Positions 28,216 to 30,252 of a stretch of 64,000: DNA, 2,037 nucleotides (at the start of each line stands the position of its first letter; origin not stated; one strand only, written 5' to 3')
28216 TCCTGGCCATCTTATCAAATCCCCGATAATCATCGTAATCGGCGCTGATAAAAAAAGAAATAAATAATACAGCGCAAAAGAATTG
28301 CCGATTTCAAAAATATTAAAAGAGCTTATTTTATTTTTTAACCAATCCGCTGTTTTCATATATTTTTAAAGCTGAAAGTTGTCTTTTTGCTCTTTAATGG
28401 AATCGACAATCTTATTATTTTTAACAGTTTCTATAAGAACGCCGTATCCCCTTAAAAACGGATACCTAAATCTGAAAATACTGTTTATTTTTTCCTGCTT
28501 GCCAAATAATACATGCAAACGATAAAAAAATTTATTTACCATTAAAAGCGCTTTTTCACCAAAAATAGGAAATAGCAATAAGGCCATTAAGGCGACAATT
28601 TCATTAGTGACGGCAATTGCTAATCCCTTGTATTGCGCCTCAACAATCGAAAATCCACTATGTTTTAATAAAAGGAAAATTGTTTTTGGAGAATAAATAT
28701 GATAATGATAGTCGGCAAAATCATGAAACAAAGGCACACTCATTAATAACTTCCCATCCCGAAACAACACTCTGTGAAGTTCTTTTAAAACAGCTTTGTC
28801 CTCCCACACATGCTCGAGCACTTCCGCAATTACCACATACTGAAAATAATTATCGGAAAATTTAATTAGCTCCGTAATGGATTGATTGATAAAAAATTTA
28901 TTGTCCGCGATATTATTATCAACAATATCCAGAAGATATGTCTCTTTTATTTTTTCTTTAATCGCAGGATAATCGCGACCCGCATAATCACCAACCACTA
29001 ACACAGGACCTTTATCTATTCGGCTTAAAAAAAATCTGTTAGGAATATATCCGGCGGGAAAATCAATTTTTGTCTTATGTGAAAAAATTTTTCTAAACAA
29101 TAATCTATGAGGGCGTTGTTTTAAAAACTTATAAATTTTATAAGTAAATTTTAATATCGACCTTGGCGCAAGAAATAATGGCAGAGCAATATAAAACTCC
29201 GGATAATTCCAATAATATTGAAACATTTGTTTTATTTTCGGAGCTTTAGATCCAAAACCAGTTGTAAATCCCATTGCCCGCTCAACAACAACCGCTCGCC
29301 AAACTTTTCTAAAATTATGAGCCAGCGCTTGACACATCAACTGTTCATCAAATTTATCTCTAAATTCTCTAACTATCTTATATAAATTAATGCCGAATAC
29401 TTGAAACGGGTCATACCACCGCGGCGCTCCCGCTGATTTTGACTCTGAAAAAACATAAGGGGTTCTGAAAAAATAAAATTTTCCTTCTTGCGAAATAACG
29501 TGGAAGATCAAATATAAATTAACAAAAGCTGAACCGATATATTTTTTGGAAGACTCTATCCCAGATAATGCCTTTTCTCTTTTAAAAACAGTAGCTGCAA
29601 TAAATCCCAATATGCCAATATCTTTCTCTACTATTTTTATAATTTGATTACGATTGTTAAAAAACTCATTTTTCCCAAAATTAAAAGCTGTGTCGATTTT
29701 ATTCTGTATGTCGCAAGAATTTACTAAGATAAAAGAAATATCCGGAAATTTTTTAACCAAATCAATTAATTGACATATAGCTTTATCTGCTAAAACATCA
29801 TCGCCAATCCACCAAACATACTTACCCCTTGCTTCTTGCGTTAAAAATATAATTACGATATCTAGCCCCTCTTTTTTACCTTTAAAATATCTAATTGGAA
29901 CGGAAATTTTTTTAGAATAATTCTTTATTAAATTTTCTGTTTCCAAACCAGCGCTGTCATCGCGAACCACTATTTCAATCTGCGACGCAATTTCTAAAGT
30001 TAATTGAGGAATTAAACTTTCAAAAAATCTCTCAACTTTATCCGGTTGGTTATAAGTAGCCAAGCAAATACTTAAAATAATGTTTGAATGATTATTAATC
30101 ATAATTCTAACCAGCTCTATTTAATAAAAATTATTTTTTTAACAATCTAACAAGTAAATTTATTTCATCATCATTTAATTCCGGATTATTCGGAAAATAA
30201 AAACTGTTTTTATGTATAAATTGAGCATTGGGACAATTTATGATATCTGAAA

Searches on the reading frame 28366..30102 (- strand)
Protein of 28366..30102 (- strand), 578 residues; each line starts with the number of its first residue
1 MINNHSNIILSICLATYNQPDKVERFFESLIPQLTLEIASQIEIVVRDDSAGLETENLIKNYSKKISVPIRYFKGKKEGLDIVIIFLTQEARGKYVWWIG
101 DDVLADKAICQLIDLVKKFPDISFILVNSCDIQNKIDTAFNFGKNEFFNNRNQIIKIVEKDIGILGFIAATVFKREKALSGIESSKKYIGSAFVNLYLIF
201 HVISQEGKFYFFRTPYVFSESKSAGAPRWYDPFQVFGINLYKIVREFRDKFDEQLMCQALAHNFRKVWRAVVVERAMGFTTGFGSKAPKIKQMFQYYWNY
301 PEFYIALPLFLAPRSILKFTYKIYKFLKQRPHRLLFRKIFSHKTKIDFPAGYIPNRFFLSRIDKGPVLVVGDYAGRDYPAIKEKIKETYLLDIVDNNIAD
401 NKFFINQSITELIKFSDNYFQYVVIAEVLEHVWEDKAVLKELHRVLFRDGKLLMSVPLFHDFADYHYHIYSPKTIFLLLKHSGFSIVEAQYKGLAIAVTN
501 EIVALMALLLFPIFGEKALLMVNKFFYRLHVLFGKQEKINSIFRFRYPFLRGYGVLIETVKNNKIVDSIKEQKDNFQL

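Call 64: search_protein_families(library=pfam, proteins=[window:28366-30102:-], max_evalue=0.0001)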
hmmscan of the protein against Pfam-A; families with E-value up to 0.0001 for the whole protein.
window:28366-30102:- (578 aa): 3 families
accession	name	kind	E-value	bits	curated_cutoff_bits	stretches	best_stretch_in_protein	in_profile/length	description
PF00535.33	Glycos_transf_2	-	2.3e-12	47.6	23.3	1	11-125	1-113/168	Glycosyl transferase family 2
PF08241.18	Methyltransf_11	-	2.1e-08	35.1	21.2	1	381-453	14-94/95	Methyltransferase domain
PF13489.12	Methyltransf_23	-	2.5e-05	24.5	27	1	355-488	14-163/164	Methyltransferase domain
